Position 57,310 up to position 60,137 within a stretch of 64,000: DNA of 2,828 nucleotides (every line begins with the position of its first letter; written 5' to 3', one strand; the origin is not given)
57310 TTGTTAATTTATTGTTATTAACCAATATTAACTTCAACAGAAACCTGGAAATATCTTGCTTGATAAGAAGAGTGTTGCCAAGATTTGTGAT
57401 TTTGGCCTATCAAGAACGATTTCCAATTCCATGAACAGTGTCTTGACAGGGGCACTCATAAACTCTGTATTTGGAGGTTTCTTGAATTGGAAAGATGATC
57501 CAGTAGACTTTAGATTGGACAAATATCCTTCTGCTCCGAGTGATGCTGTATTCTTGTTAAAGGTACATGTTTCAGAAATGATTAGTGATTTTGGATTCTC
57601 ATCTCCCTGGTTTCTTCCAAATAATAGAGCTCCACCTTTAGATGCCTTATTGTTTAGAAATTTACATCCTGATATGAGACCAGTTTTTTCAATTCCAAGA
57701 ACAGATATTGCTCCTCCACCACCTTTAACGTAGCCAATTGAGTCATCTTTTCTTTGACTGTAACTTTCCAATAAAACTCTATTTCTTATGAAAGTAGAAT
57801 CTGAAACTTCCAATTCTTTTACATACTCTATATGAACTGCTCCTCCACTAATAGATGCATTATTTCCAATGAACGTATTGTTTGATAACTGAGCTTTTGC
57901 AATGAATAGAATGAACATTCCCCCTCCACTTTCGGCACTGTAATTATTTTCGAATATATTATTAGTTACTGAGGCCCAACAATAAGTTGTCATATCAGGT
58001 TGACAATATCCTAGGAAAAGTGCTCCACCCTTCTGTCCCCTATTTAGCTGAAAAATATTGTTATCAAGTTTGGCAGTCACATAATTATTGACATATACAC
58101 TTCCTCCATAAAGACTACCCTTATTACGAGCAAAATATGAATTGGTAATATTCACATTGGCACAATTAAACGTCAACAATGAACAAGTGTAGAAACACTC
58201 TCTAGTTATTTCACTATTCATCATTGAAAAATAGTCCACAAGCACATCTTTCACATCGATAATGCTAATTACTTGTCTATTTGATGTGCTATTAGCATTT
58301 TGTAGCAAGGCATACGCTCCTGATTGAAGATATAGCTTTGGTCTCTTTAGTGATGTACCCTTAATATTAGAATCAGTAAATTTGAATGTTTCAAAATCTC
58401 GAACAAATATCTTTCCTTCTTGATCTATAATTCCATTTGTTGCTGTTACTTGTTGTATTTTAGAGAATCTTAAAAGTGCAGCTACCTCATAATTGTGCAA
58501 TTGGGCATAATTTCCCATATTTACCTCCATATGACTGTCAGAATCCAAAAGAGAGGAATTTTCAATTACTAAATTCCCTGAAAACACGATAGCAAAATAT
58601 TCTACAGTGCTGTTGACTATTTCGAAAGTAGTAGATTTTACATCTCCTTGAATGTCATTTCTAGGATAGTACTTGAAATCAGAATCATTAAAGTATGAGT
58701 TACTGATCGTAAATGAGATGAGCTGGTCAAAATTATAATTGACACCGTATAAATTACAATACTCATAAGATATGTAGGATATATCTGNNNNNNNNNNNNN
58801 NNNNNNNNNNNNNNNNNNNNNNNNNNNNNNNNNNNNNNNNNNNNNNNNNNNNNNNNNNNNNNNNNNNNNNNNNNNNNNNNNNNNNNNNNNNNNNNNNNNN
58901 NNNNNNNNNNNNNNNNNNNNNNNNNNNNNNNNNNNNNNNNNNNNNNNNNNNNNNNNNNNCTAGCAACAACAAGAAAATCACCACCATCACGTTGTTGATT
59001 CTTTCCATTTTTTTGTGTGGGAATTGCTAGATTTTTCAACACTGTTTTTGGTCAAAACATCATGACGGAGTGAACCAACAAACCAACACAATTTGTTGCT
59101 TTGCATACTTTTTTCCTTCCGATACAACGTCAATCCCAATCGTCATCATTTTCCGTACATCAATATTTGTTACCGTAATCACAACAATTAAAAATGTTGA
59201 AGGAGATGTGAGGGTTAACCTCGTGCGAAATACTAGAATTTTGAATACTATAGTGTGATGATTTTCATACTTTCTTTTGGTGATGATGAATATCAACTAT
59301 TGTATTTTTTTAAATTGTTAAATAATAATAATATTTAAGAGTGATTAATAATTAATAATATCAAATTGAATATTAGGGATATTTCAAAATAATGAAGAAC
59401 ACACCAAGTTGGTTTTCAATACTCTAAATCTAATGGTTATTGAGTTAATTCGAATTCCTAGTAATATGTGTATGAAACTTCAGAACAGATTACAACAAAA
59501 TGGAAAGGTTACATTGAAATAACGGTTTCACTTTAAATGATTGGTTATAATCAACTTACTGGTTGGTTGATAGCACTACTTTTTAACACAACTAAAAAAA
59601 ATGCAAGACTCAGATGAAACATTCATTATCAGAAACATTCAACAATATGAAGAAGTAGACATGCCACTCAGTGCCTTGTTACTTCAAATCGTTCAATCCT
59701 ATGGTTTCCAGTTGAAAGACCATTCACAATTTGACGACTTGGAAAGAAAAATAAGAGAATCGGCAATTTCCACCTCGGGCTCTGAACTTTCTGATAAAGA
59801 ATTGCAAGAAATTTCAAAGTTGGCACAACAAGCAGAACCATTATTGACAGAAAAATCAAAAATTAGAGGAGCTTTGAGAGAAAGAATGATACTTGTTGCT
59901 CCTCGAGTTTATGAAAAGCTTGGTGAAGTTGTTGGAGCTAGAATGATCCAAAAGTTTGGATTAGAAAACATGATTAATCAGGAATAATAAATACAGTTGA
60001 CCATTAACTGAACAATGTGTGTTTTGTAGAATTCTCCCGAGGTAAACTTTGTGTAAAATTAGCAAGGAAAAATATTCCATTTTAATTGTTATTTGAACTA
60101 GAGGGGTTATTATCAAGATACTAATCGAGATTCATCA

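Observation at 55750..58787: Receptor-like kinase with beta-helix ectodomain apparently broken by an in-place ~1.2 kb inversion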

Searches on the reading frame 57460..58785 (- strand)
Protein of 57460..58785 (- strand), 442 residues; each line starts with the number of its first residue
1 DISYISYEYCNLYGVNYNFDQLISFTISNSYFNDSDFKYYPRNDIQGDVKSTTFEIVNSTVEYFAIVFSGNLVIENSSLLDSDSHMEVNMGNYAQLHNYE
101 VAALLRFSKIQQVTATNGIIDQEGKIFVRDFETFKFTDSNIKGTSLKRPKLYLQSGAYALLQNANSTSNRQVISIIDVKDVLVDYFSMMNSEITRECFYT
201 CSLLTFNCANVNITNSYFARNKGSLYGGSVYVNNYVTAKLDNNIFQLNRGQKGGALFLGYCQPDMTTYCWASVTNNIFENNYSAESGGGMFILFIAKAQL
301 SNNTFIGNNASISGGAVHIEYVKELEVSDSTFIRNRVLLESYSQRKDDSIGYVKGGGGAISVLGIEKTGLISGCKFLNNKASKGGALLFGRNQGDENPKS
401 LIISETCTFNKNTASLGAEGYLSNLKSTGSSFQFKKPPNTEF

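Call 5: search_protein_families(library=pfam, max_evalue=0.01, proteins=[window:57460-58785:-])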
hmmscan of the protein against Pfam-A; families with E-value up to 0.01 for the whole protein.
seq(442 aa): 1 family
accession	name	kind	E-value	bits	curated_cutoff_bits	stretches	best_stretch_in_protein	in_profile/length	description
PF02415.23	Chlam_PMP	-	6.3e-06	26.3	20.6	0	374-388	2-17/19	Chlamydia polymorphic membrane protein (Chlamydia_PMP) repeat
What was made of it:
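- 57449..58787 (-): Segment C: an ectodomain of Chlamydia-Pmp-type repeats (9 FxxN and 6 GG[AGS]x motifs). In the present arrangement the ORF runs on into the antisense of B and reaches a stop at 57343. Pfam Chlam_PMP at 26.3 bits (call 5).
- On Chlamydia Pmp repeat (PF02415): 26.3 bits against a cut-off of 20.6 (call 5).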

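Call 41: predict_structure(alignment_id=A1)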
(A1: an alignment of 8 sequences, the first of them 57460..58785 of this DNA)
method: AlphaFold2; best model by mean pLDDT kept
length: 442 residues; sequences in the alignment: 8
mean_pLDDT: 54.2   pTM: 0.60
mean pLDDT of the five models: 54.2, 53.3, 52.9, 51.3, 50.8
residues with pLDDT >= 90: 56; 70-90: 104; 50-70: 44; < 50: 238
segments of 3 or more residues with pLDDT < 50: 1-183, 340-356, 392-398, 412-414, 416-442
pLDDT, mean of each block of 10 residues (from residue 1): 38 33 38 37 33 29 27 27 29 26 25 23 26 29 23 29 40 34 51 71 74 85 74 87 91 87 64 96 90 92 94 87 91 80 29 52 81 84 65 46 67 46 26 36 30
secondary structure, 60 per line:
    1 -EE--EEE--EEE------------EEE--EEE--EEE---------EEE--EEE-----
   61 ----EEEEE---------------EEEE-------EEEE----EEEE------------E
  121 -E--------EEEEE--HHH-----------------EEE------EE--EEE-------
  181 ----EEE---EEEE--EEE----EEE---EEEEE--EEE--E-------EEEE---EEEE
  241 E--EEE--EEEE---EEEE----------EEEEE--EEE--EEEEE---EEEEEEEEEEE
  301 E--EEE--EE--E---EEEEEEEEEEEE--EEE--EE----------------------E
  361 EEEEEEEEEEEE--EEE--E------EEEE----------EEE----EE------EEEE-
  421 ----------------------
elements in order: E6-8 E11-13 E26-28 E31-33 E36-38 E48-50 E53-55 E65-69 E85-88 E96-99 E104-107 E131-135 E158-160 E171-173 E185-187 E191-194 E197-199 E204-206 E210-214 E217-219 E230-233 E237-241 E244-246 E249-252 E256-259 E270-274 E277-279 E282-286 E290-301 E304-306 E317-328 E331-333 E360-372 E375-377 E387-390 E401-403 E416-419

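Call 43: fold_search(model_id=the predicted structure, library=pdb)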
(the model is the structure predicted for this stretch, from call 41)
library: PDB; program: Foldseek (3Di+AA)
matches with E <= 10: 353; with E <= 0.001: 0
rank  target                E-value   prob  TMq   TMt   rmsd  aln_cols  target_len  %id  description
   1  7jw4_A                3.2e-03  0.85  0.23  0.18  18.3       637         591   12  Crystal structure of PdGH110B in complex with D-galactose (released 2020-11-04)
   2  2pyg_B                1.0e-02  0.97  0.31  0.35  12.4       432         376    8  Azotobacter vinelandii Mannuronan C-5 epimerase AlgE4 A-module (released 2008-05-27)
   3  9beu_A                1.0e-02  0.57  0.20  0.16  18.9       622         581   11  Structure of GH110B in complex with a lambda-carrageenan oligosaccharide (released 2025-08-27)
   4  9beu_B                1.6e-02  0.33  0.17  0.14  19.1       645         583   10  Structure of GH110B in complex with a lambda-carrageenan oligosaccharide (released 2025-08-27)
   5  6qps_B                1.8e-02  0.77  0.25  0.25  13.8       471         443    8  Structural characterization of a mannuronic acid specific polysaccharide family 6 lyase enzyme from human gut microbio (released 2019-09-25)
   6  7jwf_B                2.2e-02  0.44  0.21  0.17  17.4       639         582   12  Crystal structure of PdGH110B D344N in complex with alpha-(1,3)-galactobiose (released 2020-11-04)
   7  6qps_A                5.0e-02  0.57  0.26  0.25  14.1       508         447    7  Structural characterization of a mannuronic acid specific polysaccharide family 6 lyase enzyme from human gut microbio (released 2019-09-25)
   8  6kqs_A                8.7e-02  0.25  0.22  0.18  15.6       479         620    8  Crystal Structure of GH136 lacto-N-biosidase from Eubacterium ramulus - selenomethionine derivative (released 2020-06-10)
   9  7o7a_B                9.1e-02  0.14  0.18  0.19  15.0       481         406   10  Structure of the PL6 family alginate lyase Pedsa0632 from Pseudopedobacter saltans (released 2021-07-28)
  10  6gvp_A                1.0e-01  0.54  0.28  0.23  11.7       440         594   11  TAILSPIKE PROTEIN MUTANT E372Q (DELTA N471/S472) OF E. COLI BACTERIOPHAGE HK620 IN COMPLEX WITH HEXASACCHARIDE (released 2018-07-11)
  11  5lw3                  1.1e-01  0.84  0.32  0.36  13.3       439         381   10  Azotobacter vinelandii Mannuronan C-5 epimerase AlgE6 A-module (released 2017-10-25)
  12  1dbg_A                1.1e-01  0.63  0.32  0.30  10.9       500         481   10  CRYSTAL STRUCTURE OF CHONDROITINASE B (released 2000-01-12)
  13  7o79                  1.2e-01  0.47  0.28  0.28  13.6       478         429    9  Structure of the PL6 family polysaccharide lyase Pedsa3628 from Pseudopedobacter saltans (released 2021-07-28)
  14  4xlh                  1.2e-01  0.21  0.22  0.18  14.6       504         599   10  Tailspike protein double mutant D339A/E372A of E. coli bacteriophage HK620 (released 2016-01-20)
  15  9qrm_B                1.2e-01  0.69  0.25  0.20  13.2       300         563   11  X-ray structure of Kp32gp38 in complex with K21 pyr5 (released 2025-09-03)
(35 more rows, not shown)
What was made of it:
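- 57449..58787 (-): The AlphaFold2 model is confident and all-beta for residues 190-390, and the top Foldseek hits are right-handed beta-helices at E >= 3e-3 (calls 41, 43).
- On Right-handed parallel beta-helix (PbH1-type) fold: All top Foldseek PDB hits are beta-helix proteins, but E >= 3e-3 and TM <= 0.36 (calls 41, 43).
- Closest known: Chlamydia polymorphic membrane protein. Same: The predicted fold of residues 190-390 resembles right-handed beta-helices (calls 41, 43).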

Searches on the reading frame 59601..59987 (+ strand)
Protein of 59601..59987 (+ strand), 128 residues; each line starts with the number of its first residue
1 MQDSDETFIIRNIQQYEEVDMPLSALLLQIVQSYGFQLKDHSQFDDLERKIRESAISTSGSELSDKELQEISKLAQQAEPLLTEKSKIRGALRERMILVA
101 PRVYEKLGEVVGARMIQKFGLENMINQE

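Call 49: search_protein_families(library=pfam, max_evalue=0.001, proteins=[window:59601-59987:+])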
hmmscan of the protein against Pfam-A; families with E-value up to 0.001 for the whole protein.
window:59601-59987:+ (128 aa): 1 family
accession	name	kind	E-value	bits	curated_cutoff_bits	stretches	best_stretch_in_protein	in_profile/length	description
PF01798.23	Nop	-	2.2e-11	44.1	25.4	1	30-121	40-137/228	snoRNA binding domain, fibrillarin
